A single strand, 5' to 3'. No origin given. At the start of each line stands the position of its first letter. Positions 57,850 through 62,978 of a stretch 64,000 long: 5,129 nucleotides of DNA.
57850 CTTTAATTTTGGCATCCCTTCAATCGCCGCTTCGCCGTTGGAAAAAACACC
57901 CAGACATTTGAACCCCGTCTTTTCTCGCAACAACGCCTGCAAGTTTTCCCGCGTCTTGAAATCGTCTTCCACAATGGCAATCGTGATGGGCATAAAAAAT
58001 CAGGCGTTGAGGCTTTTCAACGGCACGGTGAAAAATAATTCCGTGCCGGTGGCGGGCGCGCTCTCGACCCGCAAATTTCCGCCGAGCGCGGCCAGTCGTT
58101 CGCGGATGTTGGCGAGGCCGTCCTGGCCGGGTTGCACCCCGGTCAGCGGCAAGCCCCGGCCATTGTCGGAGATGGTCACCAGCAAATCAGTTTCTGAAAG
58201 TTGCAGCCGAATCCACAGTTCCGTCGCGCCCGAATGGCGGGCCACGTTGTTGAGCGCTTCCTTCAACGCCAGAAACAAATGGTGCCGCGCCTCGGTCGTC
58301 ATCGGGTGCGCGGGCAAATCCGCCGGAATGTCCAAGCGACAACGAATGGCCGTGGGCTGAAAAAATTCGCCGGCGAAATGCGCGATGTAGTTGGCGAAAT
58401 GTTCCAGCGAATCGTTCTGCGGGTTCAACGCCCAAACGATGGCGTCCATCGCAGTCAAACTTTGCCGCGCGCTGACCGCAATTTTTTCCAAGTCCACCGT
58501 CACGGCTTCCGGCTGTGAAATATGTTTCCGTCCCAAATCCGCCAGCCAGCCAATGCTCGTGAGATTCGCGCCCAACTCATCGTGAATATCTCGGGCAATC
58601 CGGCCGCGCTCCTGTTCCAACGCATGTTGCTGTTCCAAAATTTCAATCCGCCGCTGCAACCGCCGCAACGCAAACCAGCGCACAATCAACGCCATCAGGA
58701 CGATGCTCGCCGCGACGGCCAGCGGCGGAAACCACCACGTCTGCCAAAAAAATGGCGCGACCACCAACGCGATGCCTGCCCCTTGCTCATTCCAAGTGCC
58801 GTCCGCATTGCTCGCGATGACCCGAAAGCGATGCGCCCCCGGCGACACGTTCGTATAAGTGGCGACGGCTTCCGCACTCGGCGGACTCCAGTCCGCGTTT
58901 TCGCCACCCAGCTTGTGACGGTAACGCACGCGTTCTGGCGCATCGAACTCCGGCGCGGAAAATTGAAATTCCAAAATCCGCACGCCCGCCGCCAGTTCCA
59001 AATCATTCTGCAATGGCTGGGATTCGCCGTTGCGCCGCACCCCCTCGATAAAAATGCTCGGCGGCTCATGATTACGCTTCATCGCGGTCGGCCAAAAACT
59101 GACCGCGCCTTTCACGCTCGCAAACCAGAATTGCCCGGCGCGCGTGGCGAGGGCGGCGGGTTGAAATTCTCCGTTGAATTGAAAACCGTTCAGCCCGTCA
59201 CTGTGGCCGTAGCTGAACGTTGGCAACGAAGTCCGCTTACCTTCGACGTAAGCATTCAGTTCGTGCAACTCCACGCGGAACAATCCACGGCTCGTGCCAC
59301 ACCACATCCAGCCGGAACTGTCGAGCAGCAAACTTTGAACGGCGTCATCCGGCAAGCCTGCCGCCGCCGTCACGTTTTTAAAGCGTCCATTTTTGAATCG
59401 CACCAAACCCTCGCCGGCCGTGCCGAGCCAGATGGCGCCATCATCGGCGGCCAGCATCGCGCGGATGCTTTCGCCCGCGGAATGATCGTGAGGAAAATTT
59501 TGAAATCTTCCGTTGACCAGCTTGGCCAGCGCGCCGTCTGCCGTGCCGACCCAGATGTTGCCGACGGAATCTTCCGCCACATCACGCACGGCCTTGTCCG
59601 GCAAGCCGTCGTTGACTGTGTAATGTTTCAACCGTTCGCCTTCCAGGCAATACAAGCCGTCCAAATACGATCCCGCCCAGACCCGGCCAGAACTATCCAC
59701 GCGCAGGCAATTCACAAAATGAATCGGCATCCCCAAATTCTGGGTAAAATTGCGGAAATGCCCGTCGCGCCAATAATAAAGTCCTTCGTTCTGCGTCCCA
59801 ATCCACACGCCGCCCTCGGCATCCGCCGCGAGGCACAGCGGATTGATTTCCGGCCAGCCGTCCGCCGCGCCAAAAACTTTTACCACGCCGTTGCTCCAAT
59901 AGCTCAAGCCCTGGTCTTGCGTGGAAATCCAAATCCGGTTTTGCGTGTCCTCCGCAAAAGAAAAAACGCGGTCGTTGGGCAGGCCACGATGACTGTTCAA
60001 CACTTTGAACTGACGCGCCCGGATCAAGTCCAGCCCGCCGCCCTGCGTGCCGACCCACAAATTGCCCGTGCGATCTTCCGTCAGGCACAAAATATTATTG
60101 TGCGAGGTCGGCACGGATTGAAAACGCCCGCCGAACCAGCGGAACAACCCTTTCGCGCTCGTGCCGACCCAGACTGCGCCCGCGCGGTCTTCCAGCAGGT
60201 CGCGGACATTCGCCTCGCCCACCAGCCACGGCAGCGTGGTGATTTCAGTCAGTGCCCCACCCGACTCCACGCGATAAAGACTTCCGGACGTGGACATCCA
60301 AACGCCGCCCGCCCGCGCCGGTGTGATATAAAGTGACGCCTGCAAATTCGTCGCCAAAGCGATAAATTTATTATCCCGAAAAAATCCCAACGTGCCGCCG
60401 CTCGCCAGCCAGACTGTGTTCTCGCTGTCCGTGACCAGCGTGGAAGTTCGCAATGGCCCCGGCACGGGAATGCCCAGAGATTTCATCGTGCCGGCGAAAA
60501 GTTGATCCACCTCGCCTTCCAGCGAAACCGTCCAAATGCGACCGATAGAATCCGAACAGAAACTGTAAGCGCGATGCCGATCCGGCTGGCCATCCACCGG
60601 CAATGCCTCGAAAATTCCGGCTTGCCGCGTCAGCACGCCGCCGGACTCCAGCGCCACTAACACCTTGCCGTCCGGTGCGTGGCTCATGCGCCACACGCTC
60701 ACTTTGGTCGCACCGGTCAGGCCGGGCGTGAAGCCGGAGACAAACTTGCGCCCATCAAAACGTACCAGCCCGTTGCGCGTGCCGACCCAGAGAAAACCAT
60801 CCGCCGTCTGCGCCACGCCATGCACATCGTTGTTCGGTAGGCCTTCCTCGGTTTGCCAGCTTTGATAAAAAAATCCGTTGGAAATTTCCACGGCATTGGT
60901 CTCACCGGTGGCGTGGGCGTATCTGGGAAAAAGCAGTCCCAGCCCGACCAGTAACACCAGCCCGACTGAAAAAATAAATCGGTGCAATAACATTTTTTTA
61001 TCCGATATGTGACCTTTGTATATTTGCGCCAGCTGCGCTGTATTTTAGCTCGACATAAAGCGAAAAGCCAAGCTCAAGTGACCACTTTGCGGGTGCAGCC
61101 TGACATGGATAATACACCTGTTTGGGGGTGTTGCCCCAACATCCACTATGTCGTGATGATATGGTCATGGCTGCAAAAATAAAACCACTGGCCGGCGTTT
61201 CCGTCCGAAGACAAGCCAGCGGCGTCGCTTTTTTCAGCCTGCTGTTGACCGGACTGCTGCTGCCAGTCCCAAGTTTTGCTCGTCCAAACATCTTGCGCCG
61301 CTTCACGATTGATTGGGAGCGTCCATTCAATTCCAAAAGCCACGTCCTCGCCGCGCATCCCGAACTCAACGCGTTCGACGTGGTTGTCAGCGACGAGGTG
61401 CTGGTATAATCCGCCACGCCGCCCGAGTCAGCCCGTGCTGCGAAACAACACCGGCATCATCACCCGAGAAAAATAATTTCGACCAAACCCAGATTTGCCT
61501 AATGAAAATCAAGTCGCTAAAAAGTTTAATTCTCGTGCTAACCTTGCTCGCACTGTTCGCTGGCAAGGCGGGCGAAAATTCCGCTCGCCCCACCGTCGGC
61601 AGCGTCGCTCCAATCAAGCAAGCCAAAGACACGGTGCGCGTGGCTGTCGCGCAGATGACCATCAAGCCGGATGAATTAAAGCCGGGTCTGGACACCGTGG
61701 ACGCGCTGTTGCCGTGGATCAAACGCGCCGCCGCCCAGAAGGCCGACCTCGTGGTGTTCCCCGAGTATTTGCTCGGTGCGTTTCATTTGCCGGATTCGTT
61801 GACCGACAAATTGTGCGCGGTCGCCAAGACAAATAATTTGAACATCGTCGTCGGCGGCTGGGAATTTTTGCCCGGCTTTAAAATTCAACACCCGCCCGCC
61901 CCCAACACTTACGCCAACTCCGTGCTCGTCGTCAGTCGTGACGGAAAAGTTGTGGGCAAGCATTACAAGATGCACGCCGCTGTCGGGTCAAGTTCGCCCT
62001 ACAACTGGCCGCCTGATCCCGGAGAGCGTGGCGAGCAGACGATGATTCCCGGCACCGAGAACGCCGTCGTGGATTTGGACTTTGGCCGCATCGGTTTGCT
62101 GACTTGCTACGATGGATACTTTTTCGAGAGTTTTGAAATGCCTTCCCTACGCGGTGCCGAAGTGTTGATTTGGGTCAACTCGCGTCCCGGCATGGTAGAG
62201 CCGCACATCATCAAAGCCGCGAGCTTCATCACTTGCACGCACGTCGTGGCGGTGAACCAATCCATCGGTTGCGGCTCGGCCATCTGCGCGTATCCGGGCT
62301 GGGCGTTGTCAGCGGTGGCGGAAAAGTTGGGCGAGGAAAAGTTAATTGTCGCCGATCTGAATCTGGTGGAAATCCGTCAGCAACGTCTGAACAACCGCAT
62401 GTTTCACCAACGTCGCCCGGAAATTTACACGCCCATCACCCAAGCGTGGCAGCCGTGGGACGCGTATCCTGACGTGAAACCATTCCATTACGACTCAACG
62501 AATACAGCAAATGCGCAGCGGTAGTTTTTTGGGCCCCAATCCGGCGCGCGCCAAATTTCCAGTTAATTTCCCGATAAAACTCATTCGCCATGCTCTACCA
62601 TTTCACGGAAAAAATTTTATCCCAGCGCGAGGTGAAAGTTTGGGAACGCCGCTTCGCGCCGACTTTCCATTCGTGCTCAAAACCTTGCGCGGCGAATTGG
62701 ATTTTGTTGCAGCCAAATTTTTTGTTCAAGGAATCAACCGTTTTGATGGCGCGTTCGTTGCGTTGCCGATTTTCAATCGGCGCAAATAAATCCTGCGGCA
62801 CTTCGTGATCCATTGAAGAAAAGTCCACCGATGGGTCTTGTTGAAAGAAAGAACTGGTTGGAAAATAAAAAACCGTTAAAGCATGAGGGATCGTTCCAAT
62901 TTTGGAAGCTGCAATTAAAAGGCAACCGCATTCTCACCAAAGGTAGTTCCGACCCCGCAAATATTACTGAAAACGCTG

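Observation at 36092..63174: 27-kb island integrated at tRNA-Gly(CCC): intact tRNA at one end, a 34-nt copy of its 3' end at the other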

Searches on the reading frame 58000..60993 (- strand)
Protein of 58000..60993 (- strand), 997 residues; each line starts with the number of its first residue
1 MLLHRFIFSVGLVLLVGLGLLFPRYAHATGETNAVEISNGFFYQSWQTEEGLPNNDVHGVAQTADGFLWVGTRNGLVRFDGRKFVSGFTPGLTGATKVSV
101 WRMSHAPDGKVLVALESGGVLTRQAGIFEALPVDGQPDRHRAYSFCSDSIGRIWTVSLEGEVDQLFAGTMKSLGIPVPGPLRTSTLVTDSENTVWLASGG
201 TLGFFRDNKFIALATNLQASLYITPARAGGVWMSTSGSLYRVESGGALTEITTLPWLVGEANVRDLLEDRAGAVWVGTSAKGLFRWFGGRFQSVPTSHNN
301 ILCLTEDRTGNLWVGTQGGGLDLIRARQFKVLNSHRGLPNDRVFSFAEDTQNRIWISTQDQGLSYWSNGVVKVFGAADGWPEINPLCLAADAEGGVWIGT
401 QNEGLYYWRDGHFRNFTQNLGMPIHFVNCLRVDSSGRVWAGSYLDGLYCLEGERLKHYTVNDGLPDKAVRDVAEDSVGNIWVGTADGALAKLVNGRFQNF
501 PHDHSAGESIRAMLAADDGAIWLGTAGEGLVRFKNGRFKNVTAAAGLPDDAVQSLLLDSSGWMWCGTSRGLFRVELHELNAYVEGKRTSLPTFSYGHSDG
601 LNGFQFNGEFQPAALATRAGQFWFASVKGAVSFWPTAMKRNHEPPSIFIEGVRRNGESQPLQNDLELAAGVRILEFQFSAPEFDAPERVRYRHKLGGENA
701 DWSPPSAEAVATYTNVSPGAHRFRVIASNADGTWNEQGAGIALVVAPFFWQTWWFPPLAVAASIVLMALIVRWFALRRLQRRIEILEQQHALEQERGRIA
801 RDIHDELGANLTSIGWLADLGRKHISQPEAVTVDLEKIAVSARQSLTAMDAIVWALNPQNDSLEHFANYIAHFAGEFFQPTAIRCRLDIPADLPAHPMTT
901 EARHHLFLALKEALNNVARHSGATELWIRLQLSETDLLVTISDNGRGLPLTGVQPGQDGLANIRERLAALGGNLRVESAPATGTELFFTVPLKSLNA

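Call 8: search_protein_families(library=pfam, proteins=[window:58000-60993:-], max_evalue=0.01)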
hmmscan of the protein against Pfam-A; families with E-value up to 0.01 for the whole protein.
window:58000-60993:- (997 aa): 8 families
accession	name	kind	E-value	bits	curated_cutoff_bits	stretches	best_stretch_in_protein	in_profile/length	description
PF07494.17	Reg_prop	-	1.3e-47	154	20.4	4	51-74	1-24/24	Two component regulator propeller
PF02518.31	HATPase_c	-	3e-12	47.4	26.4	1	904-993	4-110/111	Histidine kinase-, DNA gyrase B-, and HSP90-like ATPase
PF07730.19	HisKA_3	-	2.9e-11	44.2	24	1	795-859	1-66/68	Histidine kinase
PF07495.19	Y_Y_Y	-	1.1e-07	32.1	26.6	1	683-737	2-56/65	Y_Y_Y domain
PF23748.1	Beta-prop_LRRK2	-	9.9e-05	21.9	26.9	0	297-332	272-307/359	LRRK2 beta propeller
PF16819.11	DUF5074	-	0.00039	20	27.2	0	53-84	180-216/353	Domain of unknown function (DUF5074)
PF13581.12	HATPase_c_2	-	0.0014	19.1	27.4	1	898-952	24-83/127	Histidine kinase-like ATPase domain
PF08450.18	SGL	-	0.0014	18.7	26.3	0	223-400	46-201/246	SMP-30/Gluconolactonase/LRE-like region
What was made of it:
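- Checked: It is the antisense shadow of the histidine-kinase gene at 58000-60993 on the minus strand (call 8).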

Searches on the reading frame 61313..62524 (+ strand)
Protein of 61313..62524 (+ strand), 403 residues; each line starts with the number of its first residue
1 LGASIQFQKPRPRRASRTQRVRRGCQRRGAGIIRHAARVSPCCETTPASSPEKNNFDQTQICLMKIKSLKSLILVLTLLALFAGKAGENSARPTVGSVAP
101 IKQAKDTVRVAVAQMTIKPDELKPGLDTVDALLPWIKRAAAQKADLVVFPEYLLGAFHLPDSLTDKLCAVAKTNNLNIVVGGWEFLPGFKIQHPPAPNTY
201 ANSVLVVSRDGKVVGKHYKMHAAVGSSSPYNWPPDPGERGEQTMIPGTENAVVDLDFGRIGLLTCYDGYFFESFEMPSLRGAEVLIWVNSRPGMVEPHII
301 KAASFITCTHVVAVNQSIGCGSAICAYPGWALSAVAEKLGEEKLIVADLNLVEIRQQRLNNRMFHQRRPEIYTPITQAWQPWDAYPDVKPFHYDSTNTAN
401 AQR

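Call 8: search_protein_families(library=pfam, proteins=[window:61313-62524:+], max_evalue=0.01)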
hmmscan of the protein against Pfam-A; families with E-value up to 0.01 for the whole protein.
window:61313-62524:+ (403 aa): 1 family
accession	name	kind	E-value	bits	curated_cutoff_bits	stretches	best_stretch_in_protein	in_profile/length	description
PF00795.27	CN_hydrolase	-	4.6e-27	95.4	23.2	1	109-358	1-255/256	Carbon-nitrogen hydrolase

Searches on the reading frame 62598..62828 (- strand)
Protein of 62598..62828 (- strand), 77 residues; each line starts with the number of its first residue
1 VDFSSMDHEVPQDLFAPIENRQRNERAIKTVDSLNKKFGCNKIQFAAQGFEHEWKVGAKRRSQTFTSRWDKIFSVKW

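Call 27: search_protein_families(library=pfam, proteins=[window:62598-62828:-], max_evalue=5)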
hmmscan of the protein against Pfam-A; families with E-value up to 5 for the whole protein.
seq(77 aa): 2 families
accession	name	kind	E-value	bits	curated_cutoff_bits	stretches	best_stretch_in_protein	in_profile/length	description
PF13438.11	DUF4113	-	2.9e-14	53.3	24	1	28-75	4-51/51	Domain of unknown function (DUF4113)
PF20937.3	FHBP_N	-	0.2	12.3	27.6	1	13-63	34-81/92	Factor H binding protein, N-terminal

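Call 28: search_protein_families(library=ncbifam, proteins=[window:62598-62828:-], max_evalue=1)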
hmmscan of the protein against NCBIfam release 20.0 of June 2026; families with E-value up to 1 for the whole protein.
seq(77 aa): 2 families
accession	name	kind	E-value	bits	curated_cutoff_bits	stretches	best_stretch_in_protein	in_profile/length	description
NF002955.0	PRK03609.1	subfamily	6.9e-09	35.1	431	1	12-76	358-422/422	translesion error-prone DNA polymerase V subunit UmuC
NF005425.0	PRK07006.1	equivalog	0.02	13.7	490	1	9-48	154-193/416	NADP-dependent isocitrate dehydrogenase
